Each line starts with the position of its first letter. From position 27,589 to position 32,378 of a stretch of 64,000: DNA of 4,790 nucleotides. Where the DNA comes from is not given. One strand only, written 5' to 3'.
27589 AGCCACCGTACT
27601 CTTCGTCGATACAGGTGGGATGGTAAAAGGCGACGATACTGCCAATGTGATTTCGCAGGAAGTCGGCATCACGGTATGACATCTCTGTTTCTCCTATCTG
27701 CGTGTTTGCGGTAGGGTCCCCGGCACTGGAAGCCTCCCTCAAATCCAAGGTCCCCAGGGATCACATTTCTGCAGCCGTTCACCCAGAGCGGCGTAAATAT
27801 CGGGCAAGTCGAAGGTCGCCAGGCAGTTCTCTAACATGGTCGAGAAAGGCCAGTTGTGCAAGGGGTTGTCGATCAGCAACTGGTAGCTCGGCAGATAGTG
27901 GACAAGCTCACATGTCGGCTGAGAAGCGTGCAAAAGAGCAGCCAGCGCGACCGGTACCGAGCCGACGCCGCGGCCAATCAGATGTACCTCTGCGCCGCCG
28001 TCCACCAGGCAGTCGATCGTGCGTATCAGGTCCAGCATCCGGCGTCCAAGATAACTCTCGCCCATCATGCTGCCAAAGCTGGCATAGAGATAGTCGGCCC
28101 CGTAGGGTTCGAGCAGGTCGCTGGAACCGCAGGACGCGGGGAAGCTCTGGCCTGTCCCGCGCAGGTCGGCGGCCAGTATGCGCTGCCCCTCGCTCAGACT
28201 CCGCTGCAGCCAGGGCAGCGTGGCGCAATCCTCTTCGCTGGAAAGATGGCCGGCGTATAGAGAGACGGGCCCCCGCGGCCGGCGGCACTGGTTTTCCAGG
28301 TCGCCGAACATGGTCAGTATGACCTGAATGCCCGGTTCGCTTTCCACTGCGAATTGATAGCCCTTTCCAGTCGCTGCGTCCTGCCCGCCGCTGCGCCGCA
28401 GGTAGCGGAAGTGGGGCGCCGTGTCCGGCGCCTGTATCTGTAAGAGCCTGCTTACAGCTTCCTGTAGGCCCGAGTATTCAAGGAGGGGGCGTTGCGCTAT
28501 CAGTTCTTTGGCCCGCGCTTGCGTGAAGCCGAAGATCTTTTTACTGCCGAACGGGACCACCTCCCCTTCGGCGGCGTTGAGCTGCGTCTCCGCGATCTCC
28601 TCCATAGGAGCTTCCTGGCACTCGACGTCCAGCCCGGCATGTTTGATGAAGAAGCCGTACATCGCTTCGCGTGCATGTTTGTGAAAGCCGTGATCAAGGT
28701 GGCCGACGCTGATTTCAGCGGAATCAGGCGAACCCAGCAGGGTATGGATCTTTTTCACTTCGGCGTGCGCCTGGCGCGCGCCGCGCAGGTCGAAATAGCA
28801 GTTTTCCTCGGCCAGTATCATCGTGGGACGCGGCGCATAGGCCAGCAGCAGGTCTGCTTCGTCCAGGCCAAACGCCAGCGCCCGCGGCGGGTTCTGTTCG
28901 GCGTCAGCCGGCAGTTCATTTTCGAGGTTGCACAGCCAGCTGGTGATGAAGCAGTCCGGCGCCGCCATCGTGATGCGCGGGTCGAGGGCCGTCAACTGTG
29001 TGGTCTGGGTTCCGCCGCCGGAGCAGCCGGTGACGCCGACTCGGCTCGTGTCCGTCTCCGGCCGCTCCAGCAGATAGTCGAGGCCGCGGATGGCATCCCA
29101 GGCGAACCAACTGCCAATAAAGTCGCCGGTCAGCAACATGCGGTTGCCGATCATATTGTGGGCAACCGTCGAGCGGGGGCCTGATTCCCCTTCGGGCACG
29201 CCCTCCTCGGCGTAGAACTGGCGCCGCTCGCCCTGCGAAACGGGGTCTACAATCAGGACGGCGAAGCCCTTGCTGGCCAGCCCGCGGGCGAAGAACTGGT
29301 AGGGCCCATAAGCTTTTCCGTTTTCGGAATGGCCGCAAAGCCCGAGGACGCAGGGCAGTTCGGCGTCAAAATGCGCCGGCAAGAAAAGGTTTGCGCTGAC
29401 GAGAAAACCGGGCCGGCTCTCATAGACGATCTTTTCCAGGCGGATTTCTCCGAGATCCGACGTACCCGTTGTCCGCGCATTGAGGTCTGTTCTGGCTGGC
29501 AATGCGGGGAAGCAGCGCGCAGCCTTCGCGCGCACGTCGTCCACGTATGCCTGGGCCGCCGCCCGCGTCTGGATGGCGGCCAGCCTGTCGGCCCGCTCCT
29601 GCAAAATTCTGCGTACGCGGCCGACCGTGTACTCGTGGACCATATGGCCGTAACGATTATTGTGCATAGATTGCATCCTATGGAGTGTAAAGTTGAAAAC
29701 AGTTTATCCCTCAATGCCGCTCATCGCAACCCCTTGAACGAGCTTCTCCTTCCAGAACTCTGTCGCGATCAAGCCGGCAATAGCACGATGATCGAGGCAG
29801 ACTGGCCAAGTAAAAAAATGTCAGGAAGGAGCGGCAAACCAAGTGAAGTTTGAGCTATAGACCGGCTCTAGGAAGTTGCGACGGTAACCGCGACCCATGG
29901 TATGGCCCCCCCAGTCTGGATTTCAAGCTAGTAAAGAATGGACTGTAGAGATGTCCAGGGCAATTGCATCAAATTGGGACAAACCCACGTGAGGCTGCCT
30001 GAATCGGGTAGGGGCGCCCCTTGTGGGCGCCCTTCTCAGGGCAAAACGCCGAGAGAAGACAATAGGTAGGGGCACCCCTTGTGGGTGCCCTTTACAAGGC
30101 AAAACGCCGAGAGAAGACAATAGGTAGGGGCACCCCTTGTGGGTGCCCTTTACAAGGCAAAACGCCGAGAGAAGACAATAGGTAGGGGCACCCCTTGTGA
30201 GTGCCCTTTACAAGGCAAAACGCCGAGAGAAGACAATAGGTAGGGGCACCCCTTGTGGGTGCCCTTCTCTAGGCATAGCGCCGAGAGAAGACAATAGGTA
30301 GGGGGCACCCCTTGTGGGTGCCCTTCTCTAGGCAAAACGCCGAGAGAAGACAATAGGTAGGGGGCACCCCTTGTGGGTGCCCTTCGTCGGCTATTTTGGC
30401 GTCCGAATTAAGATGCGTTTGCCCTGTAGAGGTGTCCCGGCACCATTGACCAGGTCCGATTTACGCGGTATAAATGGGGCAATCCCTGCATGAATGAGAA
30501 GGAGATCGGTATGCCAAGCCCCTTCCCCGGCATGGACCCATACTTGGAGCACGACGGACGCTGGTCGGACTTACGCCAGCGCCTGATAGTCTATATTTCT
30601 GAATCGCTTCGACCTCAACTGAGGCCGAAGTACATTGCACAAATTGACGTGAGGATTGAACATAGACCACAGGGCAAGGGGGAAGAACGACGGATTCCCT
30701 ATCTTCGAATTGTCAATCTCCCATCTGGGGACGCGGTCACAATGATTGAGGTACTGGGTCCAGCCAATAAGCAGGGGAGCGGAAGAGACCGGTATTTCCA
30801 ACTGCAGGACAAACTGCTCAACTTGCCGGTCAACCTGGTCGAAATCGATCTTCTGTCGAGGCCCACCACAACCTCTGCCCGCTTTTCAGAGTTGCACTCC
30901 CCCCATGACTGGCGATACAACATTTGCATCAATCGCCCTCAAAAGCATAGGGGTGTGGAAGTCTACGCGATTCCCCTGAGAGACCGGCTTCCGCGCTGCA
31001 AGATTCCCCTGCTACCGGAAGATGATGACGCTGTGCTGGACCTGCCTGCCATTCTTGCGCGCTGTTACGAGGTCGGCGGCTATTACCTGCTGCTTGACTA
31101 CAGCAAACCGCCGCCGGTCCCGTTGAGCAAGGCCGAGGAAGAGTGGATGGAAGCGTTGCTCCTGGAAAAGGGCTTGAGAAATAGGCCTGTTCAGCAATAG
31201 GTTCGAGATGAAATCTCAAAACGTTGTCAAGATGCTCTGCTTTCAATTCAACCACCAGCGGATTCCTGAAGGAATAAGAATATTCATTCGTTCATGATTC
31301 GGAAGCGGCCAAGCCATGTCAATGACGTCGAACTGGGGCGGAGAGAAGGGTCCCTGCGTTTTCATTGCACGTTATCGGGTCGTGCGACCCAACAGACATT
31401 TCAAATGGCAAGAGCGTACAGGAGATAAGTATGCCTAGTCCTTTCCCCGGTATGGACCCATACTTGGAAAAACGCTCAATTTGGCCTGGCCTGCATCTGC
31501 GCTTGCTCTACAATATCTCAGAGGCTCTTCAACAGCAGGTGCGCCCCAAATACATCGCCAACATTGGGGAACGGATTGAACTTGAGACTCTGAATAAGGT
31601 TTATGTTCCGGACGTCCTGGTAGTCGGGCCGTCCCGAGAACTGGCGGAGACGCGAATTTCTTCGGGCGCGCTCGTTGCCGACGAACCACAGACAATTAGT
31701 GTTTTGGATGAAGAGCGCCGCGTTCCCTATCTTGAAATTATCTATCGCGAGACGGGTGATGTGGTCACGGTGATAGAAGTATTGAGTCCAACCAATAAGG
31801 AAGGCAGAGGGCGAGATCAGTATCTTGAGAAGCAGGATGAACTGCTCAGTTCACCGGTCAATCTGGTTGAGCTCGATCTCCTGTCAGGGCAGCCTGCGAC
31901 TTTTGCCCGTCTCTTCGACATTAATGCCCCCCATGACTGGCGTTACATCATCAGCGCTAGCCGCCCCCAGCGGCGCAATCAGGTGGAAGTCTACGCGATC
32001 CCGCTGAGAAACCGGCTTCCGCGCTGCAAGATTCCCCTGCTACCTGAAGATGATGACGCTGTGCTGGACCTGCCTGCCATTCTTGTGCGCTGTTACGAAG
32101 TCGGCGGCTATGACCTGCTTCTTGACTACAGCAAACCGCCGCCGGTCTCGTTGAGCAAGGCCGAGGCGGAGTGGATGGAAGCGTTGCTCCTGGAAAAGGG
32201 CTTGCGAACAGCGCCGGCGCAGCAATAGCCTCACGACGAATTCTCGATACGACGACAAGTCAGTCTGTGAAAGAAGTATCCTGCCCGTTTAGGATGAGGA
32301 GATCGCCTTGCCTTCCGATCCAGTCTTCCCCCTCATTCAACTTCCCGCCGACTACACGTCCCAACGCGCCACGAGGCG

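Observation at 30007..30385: Six and a half tandem 58-bp units, each carrying the same perfect hairpin: a non-CRISPR structured array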

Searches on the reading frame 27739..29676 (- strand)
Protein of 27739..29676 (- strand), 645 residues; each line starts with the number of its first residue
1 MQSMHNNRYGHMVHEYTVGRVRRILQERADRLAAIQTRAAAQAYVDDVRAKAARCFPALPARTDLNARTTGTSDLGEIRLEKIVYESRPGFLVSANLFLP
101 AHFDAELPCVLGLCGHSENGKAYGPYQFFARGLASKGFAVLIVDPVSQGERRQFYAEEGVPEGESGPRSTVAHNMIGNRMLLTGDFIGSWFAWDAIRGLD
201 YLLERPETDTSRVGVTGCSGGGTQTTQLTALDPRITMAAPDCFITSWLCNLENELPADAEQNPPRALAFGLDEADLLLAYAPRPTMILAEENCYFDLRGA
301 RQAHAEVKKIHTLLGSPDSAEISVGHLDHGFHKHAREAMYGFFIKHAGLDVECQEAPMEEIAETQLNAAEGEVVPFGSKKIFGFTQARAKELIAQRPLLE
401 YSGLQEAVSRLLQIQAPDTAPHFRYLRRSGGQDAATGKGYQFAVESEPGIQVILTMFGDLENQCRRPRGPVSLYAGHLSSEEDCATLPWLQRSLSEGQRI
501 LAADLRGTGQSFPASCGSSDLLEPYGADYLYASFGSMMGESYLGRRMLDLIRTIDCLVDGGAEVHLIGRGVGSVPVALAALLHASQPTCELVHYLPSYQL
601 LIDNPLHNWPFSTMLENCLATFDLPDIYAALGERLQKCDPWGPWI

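Call 22: search_protein_families(library=pfam, proteins=[window:27739-29676:-])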
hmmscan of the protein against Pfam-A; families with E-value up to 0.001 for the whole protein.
window:27739-29676:- (645 aa): 4 families
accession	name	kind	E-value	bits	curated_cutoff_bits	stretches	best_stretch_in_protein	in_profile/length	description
PF05448.18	AXE1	-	2.3e-06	27.1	21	1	78-242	54-207/321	Acetyl xylan esterase (AXE1)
PF22244.2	GCE_fung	-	2.4e-05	24.7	27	1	191-240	83-134/231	Glucuronyl esterase, fungi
PF00326.27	Peptidase_S9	-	0.00054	20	22.6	0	193-232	46-85/213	Prolyl oligopeptidase family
PF00561.26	Abhydrolase_1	-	0.00067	19.8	25.8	0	490-583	19-90/245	alpha/beta hydrolase fold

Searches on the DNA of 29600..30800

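Call 5: search_rna_families(source=window, start=29600, end=30800, threshold=evalue, max_evalue=10)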
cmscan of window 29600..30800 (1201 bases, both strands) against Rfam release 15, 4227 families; matches with E-value up to 10: 7.
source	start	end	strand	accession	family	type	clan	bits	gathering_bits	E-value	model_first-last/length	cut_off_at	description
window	30233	30268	-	RF00489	ctRNA_p42d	Gene; antisense;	-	20.5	50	0.18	1-46/46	no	ctRNA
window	30067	30151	+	RF03861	mir-4484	Gene; miRNA;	-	17.2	90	7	1-89/89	no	mir-4484 microRNA precursor family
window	30192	30360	-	RF02177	SMCR2_1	Gene; lncRNA;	-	17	50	2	1-159/159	no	Smith-Magenis syndrome chromosome region, candidate 2 conserved region 1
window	30299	30328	+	RF01804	Lambda_thermo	Cis-reg; thermoregulator;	-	15.7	50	2.2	1-59/59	no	Lambda phage CIII thermoregulator element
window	30352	30414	-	RF02353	BjrC68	Gene; sRNA;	-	15.6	39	0.46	1-82/82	no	Bradyrhizobiaceae sRNA BjrC68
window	30358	30387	+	RF01804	Lambda_thermo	Cis-reg; thermoregulator;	-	13.9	50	7.7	1-59/59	no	Lambda phage CIII thermoregulator element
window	30233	30330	+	RF00516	ylbH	Cis-reg; leader;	-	13.8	50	4.7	1-122/122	no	ylbH leader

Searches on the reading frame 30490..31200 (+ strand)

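Call 22: search_protein_families(library=pfam, proteins=[window:30490-31200:+])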
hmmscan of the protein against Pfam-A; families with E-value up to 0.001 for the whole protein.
window:30490-31200:+ (236 aa): 1 family
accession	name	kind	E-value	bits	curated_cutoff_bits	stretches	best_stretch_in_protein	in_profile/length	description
PF13267.11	DUF4058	-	1.1e-56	192.5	25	2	66-222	100-253/254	Protein of unknown function (DUF4058)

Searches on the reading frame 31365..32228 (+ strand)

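Call 22: search_protein_families(library=pfam, proteins=[window:31365-32228:+])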
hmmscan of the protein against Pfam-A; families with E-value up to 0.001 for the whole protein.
window:31365-32228:+ (287 aa): 1 family
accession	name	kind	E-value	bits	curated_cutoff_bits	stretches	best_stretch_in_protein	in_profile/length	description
PF13267.11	DUF4058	-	1.2e-69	235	25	1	23-273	1-253/254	Protein of unknown function (DUF4058)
